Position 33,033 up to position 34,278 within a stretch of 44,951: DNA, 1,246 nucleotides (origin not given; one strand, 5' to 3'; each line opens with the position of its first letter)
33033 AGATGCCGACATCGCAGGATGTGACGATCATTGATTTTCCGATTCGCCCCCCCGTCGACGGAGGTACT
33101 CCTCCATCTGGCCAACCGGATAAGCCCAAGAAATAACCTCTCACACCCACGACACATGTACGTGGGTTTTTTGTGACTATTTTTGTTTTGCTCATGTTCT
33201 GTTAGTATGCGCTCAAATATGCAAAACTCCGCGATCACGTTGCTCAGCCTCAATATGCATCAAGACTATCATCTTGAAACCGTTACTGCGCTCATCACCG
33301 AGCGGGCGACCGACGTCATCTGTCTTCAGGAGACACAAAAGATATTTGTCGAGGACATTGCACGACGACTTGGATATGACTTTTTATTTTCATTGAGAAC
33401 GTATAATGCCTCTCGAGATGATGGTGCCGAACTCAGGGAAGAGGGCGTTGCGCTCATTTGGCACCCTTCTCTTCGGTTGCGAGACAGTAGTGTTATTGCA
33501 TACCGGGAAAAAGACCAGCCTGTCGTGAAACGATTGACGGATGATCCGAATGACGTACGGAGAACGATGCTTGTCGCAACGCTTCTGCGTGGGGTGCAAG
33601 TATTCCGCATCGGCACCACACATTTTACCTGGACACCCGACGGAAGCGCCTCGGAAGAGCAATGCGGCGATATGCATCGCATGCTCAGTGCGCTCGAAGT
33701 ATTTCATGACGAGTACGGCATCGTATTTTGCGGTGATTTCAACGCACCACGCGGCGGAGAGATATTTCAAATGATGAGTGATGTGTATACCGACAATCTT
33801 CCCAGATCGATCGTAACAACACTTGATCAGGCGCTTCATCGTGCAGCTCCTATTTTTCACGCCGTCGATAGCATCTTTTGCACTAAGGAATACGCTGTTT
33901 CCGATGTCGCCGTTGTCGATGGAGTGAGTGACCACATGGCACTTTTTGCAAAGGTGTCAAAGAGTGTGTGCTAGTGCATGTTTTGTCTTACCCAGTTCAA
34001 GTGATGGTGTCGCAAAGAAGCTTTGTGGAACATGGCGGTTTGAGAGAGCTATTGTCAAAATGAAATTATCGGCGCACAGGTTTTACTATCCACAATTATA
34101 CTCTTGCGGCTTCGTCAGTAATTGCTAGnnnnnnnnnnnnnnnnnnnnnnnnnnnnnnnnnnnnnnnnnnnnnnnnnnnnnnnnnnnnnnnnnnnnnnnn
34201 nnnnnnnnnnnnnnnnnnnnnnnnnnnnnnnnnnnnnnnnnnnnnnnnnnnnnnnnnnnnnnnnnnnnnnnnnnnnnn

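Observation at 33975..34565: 590-bp non-coding block upstream of glgP containing a nested perfect inverted-repeat element and flanking ~30-bp direct repeats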

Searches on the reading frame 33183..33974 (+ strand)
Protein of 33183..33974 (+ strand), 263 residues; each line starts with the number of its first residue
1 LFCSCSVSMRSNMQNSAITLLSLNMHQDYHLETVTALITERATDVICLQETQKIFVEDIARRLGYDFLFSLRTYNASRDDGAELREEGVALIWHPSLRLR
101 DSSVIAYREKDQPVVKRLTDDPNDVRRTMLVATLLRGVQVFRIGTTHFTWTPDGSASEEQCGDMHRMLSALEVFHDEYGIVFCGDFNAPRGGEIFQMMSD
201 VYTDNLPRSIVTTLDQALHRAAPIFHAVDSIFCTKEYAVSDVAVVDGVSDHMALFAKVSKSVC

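Call 8: search_protein_families(library=pfam, proteins=[window:33183-33974:+])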
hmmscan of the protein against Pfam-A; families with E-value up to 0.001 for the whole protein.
window:33183-33974:+ (263 aa): 1 family
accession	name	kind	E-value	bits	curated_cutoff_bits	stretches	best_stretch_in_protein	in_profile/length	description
PF03372.29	Exo_endo_phos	-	9.7e-10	39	24.5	1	28-251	16-225/225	Endonuclease/Exonuclease/phosphatase family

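Call 46: find_homologous_proteins(query=window:33219-33971:+, max_evalue=1e-40)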
Query window:33219-33971:+ (251 aa): 34 proteins with E <= 1e-40 among 1748 candidates.
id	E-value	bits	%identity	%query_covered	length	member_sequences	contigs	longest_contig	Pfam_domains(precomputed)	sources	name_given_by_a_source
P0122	3.2e-163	559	99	100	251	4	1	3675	PF03372.30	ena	-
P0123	1.5e-126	439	79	100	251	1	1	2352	PF03372.30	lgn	-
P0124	2.6e-124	431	82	95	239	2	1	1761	PF03372.30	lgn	-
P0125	2.3e-99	350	65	97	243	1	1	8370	PF03372.30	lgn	-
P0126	4.5e-98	345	63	100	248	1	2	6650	PF03372.30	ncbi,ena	-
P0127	1.4e-97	344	64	100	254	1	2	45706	PF03372.30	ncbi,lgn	-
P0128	3.3e-89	316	62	100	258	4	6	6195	PF03372.30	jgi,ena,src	-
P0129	5.6e-88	312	60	100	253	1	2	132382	PF03372.30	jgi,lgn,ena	-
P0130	5.9e-77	276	54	100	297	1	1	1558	PF03372.30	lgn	-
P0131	5.5e-74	267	53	100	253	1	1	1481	PF03372.30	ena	-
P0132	1.2e-72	262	55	98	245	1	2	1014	PF03372.30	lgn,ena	-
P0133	7.7e-71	256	51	99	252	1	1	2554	PF03372.30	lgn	-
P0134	1.7e-69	252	49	98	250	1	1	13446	PF03372.30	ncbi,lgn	-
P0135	4.0e-68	247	48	99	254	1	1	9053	PF03372.30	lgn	-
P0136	4.3e-64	234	47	98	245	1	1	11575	PF03372.30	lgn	-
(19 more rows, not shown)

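Call 47: find_encoding_contigs(protein=P0122, flank=3000, max_places=4)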
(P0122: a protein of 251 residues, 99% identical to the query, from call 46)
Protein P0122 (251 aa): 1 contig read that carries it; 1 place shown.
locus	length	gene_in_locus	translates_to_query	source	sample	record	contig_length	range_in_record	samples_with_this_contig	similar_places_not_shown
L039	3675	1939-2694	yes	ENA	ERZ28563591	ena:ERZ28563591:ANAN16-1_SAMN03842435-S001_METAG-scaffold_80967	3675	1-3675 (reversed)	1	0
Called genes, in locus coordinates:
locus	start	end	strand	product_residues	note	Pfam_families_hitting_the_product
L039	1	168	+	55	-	?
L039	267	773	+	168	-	-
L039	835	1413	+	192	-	-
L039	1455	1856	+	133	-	-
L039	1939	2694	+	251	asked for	PF03372:Exo_endo_phos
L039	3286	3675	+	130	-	?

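Call 48: find_encoding_contigs(protein=P0123, flank=3000, max_places=4)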
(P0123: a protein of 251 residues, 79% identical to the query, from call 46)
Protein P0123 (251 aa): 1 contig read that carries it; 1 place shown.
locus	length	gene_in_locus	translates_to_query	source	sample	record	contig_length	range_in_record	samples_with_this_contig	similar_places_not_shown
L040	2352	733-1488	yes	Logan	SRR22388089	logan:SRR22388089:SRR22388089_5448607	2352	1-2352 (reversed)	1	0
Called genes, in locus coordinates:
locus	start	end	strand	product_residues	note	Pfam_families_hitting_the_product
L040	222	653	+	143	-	-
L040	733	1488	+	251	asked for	PF03372:Exo_endo_phos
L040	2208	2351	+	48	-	?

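Call 49: find_encoding_contigs(protein=P0124, flank=3000, max_places=4)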
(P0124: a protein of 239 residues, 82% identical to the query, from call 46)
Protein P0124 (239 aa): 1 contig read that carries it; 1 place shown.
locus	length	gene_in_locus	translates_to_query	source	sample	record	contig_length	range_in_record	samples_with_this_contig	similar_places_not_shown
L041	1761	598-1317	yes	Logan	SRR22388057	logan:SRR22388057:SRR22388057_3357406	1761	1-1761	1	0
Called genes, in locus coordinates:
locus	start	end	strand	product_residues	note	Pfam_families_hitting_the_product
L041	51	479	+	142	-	-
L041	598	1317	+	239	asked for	PF03372:Exo_endo_phos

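Call 57: find_encoding_contigs(protein=P0125, flank=3500, max_places=3)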
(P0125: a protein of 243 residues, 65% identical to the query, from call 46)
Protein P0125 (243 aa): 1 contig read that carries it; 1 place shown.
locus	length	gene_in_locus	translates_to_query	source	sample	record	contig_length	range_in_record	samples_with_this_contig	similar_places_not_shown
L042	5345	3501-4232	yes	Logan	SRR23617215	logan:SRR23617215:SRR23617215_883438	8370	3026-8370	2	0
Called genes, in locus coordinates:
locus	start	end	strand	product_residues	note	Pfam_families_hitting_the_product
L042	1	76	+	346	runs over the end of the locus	PF16868:NMT1_3 (faint)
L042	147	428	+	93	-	PF01035:DNA_binding_1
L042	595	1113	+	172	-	PF09351:DUF1993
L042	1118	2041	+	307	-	PF00005:ABC_tran, PF13304:AAA_21 (weak)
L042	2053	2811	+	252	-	PF01061:ABC2_membrane, PF12698:ABC2_membrane_3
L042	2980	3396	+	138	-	-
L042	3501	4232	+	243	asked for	PF03372:Exo_endo_phos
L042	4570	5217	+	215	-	PF00149:Metallophos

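Call 87: search_protein_families(library=pfam, proteins=[L042:4435-5217:+], max_evalue=0.1)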
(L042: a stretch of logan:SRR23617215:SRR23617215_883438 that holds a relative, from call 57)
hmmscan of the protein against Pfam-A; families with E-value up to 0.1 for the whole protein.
L042:4435-5217:+ (260 aa): 2 families
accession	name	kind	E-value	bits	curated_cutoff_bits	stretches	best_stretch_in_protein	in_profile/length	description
PF00149.33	Metallophos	-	5.6e-12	46.9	21.5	1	3-209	1-189/191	Calcineurin-like phosphoesterase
PF12850.12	Metallophos_2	-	2.7e-05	24.7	27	1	6-245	4-151/154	Calcineurin-like phosphoesterase superfamily domain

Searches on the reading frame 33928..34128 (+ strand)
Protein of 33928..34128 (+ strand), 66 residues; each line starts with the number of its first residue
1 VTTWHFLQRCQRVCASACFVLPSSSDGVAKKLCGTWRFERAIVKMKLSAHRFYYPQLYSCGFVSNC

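Call 87: search_protein_families(library=pfam, proteins=[window:33928-34128:+], max_evalue=0.1)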
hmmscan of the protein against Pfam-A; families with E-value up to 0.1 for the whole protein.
window:33928-34128:+ (66 aa): 0 families
